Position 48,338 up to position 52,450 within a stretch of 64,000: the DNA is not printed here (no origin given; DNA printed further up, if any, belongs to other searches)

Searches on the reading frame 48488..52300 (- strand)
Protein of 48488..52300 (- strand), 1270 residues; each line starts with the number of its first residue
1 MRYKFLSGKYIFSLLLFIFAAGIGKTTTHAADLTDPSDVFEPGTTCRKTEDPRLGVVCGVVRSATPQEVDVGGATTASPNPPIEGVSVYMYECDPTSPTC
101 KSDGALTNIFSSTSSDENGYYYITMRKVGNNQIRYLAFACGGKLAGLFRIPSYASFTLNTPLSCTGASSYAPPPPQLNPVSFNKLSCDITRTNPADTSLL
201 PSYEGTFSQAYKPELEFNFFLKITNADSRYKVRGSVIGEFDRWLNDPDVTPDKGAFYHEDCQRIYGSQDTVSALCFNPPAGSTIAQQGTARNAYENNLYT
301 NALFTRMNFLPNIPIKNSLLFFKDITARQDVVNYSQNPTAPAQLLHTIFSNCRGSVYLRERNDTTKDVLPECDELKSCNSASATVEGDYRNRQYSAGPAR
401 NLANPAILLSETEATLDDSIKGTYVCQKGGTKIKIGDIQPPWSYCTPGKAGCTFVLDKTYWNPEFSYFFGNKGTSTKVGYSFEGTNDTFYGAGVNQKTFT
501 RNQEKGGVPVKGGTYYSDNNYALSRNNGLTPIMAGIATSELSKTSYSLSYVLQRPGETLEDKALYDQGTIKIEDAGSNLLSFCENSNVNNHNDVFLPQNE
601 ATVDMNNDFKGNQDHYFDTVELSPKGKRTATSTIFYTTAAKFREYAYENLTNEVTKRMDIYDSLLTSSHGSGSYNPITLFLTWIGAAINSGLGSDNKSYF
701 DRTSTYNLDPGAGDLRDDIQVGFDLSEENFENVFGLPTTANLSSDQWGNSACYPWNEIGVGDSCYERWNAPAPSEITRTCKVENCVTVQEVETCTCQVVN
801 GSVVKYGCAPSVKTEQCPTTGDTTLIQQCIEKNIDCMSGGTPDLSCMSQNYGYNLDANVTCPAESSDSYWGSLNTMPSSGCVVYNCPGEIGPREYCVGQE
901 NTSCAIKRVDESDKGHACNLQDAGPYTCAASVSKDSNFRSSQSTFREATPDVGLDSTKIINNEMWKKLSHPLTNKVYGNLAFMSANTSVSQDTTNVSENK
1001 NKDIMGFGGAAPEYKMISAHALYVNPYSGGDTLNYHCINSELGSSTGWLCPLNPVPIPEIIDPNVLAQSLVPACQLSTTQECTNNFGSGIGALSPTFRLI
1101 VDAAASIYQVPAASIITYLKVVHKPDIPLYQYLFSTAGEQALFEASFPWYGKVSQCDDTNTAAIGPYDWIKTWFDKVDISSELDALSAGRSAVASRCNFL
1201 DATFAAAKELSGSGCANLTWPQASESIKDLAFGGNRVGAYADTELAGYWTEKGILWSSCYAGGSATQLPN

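Call 7: search_protein_families(library=pfam, proteins=[window:48488-52300:-], max_evalue=0.01)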
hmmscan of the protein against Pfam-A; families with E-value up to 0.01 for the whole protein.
window:48488-52300:- (1270 aa): 0 families

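Call 57: search_protein_families(library=phrogs, proteins=[window:48488-52300:-], max_evalue=0.01)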
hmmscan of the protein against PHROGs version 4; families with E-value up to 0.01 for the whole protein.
window:48488-52300:- (1270 aa): 0 families

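Call 58: search_protein_families(library=ncbifam, proteins=[window:48488-52300:-], max_evalue=0.01)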
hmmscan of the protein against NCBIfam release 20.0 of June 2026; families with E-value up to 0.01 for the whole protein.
window:48488-52300:- (1270 aa): 0 families

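Call 107: search_protein_families(library=padloc, proteins=[window:48488-52300:-], max_evalue=0.01)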
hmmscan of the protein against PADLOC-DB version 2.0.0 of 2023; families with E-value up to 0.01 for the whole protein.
window:48488-52300:- (1270 aa): 0 families
